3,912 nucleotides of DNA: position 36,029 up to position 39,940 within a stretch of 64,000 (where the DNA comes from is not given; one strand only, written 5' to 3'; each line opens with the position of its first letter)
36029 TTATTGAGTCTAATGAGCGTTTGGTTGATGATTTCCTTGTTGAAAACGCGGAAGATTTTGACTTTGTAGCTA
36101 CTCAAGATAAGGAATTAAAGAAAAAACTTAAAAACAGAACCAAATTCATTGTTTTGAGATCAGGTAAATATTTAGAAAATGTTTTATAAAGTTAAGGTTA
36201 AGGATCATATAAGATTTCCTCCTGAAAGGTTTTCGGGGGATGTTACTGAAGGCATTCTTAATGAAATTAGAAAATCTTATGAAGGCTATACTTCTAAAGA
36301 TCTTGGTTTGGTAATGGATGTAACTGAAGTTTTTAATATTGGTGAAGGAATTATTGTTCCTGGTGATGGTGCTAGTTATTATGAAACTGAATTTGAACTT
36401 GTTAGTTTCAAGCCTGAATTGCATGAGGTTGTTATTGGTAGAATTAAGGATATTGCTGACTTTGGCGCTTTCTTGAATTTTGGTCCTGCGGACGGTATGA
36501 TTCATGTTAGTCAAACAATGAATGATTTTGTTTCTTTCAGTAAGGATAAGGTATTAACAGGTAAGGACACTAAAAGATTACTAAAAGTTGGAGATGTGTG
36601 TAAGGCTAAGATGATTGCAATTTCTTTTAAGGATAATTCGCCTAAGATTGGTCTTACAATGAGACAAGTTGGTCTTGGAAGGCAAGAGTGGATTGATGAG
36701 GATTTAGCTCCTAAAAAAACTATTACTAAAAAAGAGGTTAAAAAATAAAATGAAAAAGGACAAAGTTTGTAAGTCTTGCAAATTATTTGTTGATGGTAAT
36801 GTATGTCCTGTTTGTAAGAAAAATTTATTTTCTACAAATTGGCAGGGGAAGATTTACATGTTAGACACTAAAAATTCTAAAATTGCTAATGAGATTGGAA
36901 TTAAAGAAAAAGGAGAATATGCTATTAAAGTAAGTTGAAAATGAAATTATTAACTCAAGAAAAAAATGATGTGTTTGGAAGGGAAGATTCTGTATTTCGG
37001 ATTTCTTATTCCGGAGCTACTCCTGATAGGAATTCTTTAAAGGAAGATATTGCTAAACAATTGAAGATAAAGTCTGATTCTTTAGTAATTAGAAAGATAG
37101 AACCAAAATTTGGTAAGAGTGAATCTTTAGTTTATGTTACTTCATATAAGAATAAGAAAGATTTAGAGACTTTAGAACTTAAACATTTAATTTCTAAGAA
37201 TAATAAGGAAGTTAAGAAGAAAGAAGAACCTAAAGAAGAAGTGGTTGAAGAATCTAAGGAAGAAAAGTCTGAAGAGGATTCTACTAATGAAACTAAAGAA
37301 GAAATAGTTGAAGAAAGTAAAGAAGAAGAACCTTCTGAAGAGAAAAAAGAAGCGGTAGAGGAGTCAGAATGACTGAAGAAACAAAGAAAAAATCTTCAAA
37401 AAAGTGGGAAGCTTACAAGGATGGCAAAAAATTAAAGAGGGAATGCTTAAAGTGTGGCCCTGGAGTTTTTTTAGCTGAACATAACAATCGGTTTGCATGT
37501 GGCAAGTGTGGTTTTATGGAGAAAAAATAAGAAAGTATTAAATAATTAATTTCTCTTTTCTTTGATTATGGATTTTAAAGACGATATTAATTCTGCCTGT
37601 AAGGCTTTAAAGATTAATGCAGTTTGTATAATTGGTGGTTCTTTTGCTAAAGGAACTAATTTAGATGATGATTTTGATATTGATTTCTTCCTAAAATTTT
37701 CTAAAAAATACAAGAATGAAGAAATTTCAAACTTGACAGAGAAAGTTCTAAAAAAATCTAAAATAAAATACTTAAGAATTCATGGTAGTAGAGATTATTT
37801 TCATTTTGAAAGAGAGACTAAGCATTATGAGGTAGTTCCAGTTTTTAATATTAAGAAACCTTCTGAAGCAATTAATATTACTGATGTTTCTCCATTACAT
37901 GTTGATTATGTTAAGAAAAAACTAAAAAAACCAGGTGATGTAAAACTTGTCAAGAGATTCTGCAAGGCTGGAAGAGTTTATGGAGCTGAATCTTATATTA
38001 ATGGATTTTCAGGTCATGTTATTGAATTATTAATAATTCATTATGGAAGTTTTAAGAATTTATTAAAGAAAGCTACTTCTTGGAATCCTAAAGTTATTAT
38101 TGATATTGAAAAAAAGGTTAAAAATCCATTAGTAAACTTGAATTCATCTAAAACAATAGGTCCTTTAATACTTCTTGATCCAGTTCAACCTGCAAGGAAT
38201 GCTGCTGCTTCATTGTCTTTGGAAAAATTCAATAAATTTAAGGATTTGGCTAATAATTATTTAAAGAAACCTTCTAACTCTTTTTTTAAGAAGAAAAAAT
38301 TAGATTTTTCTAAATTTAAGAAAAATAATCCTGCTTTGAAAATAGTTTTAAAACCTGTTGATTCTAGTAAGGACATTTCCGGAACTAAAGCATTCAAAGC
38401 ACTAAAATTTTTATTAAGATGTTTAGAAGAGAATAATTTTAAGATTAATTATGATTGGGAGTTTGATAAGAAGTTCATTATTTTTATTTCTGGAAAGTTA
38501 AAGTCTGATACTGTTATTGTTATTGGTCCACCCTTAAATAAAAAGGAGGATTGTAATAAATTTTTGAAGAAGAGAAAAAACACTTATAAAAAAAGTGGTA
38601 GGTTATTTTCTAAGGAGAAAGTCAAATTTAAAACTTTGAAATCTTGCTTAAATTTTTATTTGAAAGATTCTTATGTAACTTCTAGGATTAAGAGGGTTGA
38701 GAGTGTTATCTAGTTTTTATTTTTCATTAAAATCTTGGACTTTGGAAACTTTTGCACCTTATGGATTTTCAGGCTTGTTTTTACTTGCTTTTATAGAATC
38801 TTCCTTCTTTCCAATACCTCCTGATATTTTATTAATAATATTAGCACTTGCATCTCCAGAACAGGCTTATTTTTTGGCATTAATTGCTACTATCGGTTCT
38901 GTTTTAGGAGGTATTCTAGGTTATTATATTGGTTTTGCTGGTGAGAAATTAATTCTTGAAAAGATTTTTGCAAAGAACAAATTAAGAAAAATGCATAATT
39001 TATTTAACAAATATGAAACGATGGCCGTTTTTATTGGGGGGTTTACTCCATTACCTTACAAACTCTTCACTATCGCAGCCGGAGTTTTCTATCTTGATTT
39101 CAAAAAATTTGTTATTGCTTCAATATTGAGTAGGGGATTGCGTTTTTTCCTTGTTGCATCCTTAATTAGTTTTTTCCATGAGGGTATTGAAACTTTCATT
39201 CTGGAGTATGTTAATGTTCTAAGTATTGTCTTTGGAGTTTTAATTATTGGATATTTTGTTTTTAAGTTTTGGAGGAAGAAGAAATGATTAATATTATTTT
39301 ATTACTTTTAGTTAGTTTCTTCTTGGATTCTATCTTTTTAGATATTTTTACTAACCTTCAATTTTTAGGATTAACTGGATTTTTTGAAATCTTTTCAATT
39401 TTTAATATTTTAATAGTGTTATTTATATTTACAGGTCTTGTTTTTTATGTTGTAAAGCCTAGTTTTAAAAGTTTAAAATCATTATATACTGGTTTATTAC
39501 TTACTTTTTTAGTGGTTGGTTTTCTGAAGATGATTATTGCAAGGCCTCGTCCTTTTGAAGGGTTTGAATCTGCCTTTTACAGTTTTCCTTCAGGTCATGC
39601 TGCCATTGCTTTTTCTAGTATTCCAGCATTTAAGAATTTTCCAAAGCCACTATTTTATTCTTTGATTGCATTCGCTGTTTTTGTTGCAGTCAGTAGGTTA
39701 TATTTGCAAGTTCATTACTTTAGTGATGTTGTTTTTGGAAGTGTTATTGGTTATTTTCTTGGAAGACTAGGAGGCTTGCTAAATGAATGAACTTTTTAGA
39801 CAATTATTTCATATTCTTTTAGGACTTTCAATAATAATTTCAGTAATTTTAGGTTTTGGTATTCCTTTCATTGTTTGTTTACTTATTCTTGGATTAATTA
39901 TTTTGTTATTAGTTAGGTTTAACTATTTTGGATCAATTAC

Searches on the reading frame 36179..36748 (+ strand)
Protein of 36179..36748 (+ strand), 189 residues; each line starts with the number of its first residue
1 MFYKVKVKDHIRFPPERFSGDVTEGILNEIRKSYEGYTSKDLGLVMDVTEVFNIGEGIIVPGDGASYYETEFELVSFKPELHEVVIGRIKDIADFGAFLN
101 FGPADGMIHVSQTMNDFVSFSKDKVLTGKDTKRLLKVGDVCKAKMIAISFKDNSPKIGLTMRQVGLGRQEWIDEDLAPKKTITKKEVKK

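Call 57: search_protein_families(library=pfam, proteins=[window:36179-36748:+], max_evalue=0.00001)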
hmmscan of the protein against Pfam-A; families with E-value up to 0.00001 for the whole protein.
window:36179-36748:+ (189 aa): 2 families
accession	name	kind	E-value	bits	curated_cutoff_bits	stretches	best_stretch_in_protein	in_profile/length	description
PF03876.22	SHS2_Rpb7-N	-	6.2e-11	42.7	24.8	1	8-64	1-57/57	SHS2 domain found in N terminus of Rpb7p/Rpc25p/MJ0397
PF00575.29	S1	-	1.7e-09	38.4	22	1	78-148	1-62/74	S1 RNA binding domain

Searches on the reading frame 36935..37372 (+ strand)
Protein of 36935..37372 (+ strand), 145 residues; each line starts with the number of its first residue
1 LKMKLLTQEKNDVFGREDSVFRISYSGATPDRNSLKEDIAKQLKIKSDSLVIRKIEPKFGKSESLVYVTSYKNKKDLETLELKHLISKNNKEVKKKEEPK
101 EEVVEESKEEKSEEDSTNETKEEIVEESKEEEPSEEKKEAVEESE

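Call 57: search_protein_families(library=pfam, proteins=[window:36935-37372:+], max_evalue=0.00001)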
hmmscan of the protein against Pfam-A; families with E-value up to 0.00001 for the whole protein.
window:36935-37372:+ (145 aa): 1 family
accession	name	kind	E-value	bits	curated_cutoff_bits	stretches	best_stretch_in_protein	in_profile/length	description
PF01282.25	Ribosomal_S24e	-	3e-18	66.1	24.5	1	7-96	4-94/95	Ribosomal protein S24e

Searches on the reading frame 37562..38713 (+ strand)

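Call 57: search_protein_families(library=pfam, proteins=[window:37562-38713:+], max_evalue=0.00001)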
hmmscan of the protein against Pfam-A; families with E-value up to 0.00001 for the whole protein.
window:37562-38713:+ (383 aa): 1 family
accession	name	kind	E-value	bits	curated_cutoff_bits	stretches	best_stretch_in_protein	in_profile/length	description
PF09249.16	tRNA_NucTransf2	-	2.2e-37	128.2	27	1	126-243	2-113/113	tRNA nucleotidyltransferase, second domain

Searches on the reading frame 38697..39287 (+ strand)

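Call 57: search_protein_families(library=pfam, proteins=[window:38697-39287:+], max_evalue=0.00001)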
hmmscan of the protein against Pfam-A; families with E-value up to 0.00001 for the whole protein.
window:38697-39287:+ (196 aa): 1 family
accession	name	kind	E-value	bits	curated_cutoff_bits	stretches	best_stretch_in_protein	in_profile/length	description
PF09335.16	VTT_dom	-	1.8e-16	61.1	33.9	1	40-158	1-122/123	VTT domain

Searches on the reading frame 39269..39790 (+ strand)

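Call 57: search_protein_families(library=pfam, proteins=[window:39269-39790:+], max_evalue=0.00001)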
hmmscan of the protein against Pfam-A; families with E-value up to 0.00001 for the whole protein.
window:39269-39790:+ (173 aa): 2 families
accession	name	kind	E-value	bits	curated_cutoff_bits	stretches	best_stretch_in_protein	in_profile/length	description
PF01569.27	PAP2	-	9.4e-18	64.7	27.2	1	71-166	4-119/130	PAP2 superfamily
PF14378.12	PAP2_3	-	8.1e-08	32.7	27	1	85-161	106-184/190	PAP2 superfamily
